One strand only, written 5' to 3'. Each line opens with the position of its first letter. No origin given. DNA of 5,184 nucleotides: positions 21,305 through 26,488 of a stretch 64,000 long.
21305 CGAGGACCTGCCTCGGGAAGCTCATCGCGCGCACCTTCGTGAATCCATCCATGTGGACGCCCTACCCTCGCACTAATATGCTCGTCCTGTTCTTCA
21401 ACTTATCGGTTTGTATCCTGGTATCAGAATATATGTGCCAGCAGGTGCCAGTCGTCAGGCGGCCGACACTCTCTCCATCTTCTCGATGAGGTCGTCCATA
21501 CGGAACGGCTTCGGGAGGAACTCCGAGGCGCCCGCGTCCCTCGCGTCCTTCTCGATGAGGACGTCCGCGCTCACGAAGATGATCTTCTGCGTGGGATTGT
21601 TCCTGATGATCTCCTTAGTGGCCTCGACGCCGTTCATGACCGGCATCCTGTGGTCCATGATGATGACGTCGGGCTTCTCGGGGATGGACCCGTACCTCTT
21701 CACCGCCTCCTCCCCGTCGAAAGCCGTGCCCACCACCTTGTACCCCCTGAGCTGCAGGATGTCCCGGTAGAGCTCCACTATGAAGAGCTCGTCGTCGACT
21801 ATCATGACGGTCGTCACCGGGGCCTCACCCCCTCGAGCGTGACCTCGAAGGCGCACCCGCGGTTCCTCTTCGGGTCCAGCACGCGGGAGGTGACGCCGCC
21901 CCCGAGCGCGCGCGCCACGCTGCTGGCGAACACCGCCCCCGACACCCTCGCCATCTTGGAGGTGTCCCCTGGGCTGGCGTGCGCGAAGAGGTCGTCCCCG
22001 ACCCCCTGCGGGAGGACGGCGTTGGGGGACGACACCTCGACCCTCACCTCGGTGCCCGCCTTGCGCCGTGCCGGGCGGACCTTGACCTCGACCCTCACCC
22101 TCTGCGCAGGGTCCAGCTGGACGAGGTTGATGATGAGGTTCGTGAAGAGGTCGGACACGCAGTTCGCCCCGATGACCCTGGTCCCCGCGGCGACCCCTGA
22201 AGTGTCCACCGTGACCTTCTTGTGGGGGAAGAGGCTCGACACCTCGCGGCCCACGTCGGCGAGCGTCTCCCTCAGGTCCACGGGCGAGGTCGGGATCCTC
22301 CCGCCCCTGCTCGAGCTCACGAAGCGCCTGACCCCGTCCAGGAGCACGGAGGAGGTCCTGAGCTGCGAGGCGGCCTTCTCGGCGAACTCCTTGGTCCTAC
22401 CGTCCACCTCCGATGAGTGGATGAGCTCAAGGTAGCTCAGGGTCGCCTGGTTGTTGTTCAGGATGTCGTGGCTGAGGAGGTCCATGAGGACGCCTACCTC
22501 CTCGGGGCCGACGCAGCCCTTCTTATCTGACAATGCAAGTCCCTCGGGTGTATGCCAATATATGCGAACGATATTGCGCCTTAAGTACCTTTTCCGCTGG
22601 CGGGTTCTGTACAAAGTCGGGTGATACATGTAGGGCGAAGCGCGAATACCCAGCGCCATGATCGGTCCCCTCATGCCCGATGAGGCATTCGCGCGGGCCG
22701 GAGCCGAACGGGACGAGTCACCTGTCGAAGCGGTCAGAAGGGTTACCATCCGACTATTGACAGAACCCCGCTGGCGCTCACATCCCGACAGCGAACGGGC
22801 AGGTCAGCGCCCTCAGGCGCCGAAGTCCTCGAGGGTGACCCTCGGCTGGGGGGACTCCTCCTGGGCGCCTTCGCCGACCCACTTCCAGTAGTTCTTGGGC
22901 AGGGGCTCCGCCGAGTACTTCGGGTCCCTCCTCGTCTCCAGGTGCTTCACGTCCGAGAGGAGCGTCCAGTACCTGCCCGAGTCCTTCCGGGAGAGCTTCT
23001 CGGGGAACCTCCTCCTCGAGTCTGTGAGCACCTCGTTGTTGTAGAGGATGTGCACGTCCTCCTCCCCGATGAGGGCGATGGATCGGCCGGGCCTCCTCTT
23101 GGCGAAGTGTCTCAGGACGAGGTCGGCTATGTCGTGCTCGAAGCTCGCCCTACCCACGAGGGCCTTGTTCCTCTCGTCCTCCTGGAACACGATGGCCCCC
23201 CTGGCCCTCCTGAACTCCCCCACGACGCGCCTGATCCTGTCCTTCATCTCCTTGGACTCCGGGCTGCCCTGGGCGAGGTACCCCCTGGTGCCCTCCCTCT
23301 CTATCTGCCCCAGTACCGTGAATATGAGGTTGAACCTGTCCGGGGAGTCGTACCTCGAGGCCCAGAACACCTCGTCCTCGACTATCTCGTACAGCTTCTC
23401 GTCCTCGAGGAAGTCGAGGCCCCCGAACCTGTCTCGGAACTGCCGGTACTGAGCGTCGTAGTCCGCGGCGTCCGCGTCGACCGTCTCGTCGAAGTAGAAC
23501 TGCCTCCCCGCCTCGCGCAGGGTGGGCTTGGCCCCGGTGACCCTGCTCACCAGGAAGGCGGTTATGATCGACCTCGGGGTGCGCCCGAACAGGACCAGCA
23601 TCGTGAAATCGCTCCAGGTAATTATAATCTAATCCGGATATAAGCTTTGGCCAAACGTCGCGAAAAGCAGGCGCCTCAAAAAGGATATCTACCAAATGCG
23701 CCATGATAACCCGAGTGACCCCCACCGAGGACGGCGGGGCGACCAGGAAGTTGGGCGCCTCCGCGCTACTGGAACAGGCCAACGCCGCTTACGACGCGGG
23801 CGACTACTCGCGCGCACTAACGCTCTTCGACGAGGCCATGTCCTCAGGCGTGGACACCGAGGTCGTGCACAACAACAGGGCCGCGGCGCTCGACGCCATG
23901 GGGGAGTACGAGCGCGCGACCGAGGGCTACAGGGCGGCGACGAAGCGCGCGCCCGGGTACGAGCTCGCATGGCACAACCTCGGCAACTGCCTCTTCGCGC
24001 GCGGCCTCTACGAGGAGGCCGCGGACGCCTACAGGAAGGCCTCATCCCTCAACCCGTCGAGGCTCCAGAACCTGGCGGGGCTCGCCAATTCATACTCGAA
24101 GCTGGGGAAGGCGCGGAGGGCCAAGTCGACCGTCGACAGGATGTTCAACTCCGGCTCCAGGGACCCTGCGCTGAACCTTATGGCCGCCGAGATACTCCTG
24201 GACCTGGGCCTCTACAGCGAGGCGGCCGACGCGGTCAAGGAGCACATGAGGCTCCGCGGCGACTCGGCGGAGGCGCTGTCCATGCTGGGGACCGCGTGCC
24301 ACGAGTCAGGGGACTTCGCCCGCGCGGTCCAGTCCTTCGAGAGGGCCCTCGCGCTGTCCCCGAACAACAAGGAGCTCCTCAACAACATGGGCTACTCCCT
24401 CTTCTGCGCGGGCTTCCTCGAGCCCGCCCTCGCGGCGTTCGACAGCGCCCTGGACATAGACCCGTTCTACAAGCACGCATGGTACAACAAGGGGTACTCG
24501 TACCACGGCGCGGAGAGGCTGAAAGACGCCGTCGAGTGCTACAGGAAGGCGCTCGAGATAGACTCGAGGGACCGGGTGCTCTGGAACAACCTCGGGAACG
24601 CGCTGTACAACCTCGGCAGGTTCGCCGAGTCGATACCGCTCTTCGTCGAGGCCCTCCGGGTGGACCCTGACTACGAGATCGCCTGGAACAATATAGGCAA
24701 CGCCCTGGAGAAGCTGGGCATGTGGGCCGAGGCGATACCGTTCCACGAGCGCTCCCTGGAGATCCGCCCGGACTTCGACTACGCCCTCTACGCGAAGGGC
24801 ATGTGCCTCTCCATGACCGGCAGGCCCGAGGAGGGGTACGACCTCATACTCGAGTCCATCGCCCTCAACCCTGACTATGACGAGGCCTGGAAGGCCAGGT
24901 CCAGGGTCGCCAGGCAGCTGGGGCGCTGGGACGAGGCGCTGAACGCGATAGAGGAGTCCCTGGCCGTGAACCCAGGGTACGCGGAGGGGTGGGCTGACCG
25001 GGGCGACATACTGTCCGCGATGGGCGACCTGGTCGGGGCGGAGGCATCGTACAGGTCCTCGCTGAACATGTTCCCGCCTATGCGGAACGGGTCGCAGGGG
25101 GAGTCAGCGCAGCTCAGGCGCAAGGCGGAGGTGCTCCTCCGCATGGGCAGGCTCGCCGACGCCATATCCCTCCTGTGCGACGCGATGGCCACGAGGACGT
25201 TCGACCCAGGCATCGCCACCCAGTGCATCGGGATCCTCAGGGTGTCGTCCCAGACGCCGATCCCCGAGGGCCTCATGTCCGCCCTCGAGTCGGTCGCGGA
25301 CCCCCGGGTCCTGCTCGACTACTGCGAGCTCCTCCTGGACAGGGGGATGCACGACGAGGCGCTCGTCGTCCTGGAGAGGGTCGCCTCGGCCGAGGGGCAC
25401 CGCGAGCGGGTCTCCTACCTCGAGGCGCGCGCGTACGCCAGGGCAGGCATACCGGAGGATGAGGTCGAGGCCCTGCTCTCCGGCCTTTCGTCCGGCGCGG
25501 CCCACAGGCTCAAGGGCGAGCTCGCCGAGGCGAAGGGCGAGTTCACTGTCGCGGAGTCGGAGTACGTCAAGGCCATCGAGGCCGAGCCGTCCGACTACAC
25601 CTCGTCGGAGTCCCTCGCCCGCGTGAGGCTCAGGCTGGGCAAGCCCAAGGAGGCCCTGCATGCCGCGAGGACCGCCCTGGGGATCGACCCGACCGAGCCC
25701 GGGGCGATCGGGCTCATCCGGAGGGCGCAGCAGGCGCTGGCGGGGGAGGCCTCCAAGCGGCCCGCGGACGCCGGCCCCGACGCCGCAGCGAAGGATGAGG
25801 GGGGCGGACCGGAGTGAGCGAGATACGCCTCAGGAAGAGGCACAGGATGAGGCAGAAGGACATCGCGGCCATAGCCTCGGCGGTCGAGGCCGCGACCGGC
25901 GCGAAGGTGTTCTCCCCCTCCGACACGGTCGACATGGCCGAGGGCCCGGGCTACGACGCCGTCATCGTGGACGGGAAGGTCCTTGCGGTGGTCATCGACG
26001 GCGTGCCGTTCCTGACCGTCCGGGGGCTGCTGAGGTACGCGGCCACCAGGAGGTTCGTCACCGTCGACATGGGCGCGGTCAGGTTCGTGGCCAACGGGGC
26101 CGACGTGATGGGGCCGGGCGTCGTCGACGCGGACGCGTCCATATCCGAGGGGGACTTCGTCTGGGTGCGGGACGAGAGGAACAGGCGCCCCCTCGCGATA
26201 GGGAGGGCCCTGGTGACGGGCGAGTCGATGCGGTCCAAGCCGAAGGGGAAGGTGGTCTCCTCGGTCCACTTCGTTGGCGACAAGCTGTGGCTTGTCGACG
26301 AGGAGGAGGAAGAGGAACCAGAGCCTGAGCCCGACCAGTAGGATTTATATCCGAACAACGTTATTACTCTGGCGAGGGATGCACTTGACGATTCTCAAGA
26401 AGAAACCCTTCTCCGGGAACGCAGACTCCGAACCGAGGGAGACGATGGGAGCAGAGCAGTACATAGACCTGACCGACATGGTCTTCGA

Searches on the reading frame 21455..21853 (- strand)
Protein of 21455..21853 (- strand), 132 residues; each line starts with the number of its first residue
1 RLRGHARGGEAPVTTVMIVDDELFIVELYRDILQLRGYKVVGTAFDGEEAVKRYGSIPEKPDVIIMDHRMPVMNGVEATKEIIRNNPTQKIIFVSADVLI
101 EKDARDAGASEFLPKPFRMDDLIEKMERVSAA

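Call 25: search_protein_families(library=pfam, proteins=[window:21455-21853:-], max_evalue=0.01)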
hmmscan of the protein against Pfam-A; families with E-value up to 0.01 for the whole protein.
window:21455-21853:- (132 aa): 1 family
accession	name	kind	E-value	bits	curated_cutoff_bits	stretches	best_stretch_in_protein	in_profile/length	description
PF00072.30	Response_reg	-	1.3e-24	86.9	30.2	1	16-126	1-110/111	Response regulator receiver domain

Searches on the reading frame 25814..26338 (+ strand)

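Call 25: search_protein_families(library=pfam, proteins=[window:25814-26338:+], max_evalue=0.01)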
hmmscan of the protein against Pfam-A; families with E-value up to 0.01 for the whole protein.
window:25814-26338:+ (175 aa): 1 family
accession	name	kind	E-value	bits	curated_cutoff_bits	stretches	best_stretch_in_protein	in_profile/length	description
PF01472.26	PUA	-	6.7e-19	68.1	24.8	1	82-153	3-73/74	PUA domain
